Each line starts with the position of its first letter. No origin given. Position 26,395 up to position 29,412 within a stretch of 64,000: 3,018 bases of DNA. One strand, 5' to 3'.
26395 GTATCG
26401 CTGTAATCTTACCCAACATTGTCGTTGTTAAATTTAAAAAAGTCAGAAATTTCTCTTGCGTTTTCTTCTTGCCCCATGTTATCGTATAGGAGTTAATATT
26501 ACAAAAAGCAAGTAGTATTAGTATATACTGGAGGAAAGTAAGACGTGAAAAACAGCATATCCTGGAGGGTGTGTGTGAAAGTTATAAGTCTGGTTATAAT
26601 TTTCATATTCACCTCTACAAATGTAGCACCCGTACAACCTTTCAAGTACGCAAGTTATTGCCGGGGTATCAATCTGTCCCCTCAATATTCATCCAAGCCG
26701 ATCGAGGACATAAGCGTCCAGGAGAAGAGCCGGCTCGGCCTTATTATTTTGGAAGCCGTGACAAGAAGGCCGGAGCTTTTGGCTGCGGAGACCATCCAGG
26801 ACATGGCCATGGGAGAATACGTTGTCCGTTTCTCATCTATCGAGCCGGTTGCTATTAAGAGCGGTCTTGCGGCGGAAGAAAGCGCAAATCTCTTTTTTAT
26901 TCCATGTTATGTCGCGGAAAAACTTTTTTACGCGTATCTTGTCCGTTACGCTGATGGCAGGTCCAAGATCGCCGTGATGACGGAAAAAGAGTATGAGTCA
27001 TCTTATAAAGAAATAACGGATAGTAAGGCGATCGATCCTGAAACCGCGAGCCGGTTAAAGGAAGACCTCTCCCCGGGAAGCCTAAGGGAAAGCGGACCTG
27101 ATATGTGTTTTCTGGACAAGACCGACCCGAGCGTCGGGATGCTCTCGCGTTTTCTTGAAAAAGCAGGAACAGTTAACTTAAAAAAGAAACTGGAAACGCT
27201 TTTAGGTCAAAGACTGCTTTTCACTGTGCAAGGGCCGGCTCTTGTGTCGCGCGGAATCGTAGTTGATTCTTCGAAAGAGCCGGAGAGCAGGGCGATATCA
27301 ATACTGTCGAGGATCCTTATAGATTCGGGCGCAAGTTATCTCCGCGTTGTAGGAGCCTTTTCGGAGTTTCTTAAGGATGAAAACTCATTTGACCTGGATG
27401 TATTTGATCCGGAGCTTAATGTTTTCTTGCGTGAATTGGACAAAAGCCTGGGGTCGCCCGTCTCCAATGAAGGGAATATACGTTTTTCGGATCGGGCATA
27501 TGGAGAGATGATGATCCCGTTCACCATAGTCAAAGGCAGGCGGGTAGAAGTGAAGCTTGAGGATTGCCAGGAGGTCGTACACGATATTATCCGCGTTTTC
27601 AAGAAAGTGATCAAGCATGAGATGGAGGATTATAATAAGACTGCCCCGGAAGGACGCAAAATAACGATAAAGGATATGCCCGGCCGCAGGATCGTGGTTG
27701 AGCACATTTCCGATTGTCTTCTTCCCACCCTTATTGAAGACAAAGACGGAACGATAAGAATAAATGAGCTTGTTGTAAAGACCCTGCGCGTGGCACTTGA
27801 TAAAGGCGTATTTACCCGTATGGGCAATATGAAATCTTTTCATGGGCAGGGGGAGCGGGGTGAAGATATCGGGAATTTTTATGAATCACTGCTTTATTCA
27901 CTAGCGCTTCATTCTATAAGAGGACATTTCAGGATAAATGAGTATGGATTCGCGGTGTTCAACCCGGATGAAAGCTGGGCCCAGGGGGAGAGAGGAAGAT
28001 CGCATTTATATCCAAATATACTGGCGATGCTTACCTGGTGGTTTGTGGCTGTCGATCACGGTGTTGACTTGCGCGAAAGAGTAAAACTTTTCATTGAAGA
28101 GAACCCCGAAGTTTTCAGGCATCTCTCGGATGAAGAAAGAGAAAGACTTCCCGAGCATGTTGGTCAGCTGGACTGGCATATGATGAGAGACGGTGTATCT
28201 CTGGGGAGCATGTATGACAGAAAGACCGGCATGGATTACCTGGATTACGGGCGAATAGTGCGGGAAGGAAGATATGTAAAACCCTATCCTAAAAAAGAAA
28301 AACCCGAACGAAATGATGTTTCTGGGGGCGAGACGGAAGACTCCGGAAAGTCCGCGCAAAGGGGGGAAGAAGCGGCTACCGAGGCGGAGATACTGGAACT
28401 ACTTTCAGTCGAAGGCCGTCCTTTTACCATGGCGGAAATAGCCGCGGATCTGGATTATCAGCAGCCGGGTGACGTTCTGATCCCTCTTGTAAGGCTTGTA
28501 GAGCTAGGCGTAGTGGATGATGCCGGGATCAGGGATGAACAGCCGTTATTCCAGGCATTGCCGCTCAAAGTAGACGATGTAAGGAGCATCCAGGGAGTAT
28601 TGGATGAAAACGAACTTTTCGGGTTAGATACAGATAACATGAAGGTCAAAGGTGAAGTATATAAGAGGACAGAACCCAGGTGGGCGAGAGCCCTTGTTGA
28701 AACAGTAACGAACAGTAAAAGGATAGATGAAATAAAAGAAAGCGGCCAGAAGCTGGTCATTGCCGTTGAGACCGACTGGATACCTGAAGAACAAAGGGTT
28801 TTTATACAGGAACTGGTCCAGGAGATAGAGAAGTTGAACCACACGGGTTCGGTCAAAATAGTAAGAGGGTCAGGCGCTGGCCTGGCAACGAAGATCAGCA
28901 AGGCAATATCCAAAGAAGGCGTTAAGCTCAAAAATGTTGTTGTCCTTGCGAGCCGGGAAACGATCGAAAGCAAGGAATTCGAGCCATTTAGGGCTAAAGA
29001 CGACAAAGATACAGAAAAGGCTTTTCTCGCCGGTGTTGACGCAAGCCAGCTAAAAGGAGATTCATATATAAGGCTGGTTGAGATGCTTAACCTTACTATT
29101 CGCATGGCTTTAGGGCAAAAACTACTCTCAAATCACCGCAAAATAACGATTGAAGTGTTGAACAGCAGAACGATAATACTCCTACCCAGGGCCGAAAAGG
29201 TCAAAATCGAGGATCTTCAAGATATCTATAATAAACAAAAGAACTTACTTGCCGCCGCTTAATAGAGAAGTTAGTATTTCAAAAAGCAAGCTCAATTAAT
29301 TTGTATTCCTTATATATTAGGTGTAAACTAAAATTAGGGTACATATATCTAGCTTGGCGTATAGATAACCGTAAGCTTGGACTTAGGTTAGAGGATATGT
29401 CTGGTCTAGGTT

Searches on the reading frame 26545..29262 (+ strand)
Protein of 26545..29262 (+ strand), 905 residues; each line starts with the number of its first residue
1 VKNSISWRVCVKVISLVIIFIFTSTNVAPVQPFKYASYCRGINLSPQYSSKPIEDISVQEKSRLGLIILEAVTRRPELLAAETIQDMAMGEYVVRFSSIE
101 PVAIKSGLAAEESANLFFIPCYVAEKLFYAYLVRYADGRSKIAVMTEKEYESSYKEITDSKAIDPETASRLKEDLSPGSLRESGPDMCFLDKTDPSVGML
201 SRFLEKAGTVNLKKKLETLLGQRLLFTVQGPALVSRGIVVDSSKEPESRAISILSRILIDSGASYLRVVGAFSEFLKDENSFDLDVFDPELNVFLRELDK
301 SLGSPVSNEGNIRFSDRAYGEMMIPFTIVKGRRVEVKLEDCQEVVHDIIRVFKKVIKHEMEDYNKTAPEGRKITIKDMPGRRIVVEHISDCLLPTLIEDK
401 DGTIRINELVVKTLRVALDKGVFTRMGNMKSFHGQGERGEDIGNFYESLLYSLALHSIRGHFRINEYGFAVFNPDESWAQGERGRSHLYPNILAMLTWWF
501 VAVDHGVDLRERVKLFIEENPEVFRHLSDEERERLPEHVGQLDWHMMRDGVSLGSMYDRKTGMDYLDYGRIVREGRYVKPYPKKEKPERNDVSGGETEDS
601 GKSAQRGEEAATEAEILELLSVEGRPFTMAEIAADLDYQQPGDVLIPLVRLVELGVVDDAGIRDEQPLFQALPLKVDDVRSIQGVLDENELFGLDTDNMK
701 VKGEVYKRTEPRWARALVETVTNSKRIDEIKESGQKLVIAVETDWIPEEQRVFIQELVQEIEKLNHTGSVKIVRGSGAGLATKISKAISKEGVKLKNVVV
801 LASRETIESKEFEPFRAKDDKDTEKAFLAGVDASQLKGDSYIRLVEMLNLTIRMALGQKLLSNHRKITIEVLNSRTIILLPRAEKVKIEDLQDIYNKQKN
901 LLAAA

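Call 94: search_protein_families(library=pfam, proteins=[window:26545-29262:+], max_evalue=1e-10)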
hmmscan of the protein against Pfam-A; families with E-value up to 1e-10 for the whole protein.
window:26545-29262:+ (905 aa): 0 families
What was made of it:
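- Tried and rejected: Three of them have no Pfam match (call 94).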
